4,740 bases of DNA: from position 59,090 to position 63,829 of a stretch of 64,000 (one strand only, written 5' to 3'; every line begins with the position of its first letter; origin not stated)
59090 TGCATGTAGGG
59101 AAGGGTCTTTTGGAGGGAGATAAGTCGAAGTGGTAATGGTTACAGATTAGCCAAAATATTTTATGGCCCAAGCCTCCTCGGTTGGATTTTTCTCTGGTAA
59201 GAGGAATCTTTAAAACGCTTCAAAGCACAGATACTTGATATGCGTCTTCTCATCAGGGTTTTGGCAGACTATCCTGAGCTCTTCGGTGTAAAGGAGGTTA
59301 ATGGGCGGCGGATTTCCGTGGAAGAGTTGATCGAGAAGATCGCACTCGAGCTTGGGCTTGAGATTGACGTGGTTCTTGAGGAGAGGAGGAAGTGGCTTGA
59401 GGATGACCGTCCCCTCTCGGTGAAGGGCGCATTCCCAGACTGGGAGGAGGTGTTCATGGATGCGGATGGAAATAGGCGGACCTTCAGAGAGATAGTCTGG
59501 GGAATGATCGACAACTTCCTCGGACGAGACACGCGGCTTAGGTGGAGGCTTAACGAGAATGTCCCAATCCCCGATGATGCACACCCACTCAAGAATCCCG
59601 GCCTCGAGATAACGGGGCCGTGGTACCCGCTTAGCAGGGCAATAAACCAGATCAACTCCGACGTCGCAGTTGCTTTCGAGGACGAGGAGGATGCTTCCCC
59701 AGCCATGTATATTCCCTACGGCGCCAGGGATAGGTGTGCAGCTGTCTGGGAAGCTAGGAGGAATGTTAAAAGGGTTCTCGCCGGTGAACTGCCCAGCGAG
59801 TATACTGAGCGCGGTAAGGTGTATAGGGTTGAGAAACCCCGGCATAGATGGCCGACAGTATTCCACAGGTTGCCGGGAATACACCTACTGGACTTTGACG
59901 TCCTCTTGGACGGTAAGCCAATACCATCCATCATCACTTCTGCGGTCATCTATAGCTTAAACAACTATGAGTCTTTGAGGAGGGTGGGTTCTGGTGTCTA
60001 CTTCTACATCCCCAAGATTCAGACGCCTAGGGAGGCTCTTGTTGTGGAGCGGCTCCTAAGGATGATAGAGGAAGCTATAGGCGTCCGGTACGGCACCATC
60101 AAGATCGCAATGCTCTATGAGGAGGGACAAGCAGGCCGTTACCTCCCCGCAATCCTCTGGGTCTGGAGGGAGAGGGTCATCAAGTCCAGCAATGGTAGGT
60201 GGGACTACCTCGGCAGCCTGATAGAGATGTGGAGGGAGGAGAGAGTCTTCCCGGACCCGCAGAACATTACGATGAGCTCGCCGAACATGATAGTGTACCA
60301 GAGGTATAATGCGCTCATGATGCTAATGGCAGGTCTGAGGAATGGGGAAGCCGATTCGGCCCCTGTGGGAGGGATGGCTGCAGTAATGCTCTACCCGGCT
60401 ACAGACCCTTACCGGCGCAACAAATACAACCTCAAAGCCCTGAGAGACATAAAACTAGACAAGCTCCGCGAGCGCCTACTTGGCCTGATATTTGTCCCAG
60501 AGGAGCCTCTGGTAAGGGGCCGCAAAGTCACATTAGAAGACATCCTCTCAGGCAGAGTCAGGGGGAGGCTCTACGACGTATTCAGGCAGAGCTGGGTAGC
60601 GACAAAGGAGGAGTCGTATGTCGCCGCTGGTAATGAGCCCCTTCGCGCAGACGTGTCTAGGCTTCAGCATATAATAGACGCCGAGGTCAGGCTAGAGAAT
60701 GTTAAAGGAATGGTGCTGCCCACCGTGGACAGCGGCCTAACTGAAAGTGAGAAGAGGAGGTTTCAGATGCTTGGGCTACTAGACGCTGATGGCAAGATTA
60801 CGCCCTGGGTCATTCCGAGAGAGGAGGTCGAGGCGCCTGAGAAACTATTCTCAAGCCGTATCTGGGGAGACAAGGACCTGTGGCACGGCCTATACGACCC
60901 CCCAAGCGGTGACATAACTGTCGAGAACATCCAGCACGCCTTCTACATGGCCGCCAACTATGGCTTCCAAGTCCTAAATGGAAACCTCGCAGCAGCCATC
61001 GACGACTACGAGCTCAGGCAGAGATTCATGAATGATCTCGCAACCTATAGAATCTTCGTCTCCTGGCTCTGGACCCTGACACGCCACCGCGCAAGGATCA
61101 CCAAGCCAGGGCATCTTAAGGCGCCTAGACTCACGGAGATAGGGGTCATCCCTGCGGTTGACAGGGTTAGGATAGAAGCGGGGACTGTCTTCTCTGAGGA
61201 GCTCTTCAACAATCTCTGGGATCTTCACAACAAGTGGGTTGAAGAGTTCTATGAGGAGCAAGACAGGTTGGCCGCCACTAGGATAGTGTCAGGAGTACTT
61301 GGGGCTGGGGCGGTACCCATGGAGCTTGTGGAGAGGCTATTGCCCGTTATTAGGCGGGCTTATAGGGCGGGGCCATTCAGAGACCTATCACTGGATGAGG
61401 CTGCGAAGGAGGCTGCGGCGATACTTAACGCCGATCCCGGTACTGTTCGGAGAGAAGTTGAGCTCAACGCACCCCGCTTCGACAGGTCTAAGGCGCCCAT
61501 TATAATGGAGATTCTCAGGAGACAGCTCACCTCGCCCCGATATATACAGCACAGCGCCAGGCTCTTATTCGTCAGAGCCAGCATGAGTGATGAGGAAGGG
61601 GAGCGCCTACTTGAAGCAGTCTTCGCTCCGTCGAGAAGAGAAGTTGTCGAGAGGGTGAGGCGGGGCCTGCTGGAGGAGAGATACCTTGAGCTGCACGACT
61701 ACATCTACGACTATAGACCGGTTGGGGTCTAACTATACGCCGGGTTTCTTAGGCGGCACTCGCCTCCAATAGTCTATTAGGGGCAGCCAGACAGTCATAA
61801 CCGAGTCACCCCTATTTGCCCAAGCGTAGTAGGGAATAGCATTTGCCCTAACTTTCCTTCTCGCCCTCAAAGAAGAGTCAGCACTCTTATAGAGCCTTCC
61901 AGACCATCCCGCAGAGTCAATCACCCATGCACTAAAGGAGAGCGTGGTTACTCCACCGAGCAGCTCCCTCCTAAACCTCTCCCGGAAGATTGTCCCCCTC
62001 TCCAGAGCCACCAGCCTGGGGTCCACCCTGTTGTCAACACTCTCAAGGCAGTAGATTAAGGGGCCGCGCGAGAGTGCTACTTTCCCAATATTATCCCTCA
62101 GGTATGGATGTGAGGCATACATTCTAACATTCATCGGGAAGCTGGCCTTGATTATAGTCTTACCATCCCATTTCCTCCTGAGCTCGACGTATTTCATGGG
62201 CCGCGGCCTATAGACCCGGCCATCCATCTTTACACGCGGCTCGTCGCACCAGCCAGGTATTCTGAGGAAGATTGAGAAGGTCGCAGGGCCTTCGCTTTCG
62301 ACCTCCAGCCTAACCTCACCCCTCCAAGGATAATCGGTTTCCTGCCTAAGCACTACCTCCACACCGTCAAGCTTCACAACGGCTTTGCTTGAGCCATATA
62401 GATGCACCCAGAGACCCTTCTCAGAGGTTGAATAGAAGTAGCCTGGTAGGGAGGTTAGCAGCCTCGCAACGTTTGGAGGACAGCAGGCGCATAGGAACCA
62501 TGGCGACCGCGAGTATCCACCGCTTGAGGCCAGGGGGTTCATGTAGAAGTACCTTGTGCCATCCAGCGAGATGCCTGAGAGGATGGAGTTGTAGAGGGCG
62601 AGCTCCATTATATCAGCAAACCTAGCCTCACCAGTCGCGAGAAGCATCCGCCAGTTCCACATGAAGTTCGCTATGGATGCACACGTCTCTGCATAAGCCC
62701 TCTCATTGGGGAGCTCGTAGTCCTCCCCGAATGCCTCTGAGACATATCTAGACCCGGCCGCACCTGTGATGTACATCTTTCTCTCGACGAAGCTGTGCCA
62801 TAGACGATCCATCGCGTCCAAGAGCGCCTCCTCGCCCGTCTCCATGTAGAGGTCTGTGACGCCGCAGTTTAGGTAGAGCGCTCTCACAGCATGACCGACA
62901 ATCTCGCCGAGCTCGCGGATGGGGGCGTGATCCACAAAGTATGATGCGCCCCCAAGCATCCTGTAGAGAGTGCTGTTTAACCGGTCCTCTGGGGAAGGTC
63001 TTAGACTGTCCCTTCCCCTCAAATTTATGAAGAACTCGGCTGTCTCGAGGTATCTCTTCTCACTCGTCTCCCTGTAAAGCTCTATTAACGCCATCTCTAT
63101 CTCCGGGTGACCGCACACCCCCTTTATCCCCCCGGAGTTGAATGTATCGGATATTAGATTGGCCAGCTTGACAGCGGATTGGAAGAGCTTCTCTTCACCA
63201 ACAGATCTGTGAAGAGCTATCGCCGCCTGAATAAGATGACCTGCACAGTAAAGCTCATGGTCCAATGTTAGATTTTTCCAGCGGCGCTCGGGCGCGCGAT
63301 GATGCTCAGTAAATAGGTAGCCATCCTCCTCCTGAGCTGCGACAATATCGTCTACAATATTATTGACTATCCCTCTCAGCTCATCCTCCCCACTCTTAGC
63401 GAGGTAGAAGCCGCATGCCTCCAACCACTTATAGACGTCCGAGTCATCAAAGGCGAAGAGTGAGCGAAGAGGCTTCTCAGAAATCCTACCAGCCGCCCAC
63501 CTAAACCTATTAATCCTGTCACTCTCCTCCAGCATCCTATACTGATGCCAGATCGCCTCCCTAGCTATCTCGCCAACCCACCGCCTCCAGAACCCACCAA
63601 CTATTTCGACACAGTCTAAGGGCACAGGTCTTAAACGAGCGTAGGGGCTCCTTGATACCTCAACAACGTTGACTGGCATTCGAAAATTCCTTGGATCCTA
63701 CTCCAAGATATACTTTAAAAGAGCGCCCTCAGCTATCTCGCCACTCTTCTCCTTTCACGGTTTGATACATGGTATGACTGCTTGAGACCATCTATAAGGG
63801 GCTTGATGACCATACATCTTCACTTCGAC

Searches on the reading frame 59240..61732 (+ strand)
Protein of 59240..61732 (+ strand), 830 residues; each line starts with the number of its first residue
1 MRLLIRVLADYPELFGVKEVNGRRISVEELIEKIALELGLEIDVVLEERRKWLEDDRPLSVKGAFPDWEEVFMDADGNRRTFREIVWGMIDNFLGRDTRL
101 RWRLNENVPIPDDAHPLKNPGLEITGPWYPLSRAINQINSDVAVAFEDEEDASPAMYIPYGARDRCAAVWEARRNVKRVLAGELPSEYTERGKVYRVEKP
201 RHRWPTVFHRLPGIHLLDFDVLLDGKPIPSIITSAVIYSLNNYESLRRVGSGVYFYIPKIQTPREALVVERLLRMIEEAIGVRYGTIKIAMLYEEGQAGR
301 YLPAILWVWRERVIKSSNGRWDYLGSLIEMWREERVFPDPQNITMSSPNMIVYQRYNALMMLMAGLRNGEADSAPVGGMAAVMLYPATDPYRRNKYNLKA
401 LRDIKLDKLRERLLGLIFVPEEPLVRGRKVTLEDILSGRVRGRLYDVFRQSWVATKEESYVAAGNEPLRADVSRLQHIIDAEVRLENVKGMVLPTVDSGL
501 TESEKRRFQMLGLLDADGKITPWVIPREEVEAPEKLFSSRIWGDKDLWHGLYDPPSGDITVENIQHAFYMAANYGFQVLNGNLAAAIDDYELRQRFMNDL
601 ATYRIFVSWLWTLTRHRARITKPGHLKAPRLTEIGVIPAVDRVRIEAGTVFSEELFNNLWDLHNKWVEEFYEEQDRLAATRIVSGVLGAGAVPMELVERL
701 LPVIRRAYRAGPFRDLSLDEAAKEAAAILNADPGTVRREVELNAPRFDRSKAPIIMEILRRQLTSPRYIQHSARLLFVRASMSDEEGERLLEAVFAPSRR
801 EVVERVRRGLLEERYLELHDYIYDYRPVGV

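Call 50: search_protein_families(library=pfam, proteins=[window:59240-61732:+], max_evalue=0.0001)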
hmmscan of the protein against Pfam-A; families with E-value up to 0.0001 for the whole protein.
window:59240-61732:+ (830 aa): 1 family
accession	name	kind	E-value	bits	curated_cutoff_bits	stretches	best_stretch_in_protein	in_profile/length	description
PF01274.28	MS_TIM-barrel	-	3.4e-28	98.8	26.4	1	207-414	2-199/248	Malate synthase, TIM barrel domain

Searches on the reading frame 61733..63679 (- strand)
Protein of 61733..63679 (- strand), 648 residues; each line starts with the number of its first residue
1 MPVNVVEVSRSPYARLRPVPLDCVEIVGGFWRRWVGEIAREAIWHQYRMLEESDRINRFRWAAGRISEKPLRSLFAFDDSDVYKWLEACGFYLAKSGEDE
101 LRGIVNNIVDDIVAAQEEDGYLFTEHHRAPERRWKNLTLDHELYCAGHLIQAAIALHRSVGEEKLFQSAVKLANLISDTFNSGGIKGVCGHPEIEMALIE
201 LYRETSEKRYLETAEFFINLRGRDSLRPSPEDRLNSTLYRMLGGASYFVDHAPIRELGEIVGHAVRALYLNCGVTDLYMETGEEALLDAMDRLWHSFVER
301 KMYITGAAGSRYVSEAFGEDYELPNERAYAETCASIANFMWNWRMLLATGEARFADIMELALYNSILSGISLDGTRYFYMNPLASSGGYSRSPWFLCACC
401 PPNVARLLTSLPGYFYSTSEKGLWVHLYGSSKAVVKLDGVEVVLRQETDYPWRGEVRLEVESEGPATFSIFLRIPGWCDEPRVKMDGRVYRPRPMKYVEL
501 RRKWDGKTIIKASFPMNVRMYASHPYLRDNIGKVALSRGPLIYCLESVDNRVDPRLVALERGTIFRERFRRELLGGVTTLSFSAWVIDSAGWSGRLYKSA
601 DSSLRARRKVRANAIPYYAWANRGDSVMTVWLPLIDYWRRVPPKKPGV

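Call 50: search_protein_families(library=pfam, proteins=[window:61733-63679:-], max_evalue=0.0001)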
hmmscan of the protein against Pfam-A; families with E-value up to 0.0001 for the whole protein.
window:61733-63679:- (648 aa): 3 families
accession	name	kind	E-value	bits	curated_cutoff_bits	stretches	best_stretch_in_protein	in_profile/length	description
PF07944.18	Beta-AFase-like_GH127_cat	-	1.8e-98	330.5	24.9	1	24-412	2-375/376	Beta-L-arabinofuranosidase, GH127 catalytic domain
PF20736.2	Glyco_hydro127M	-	9.7e-23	80.6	24.2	1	423-516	2-95/95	Beta-L-arabinofuranosidase, GH127 middle domain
PF20737.2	Glyco_hydro127C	-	1.3e-22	79.7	23.7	1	518-633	1-71/71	Glycoside hydrolase family 127 C-terminal domain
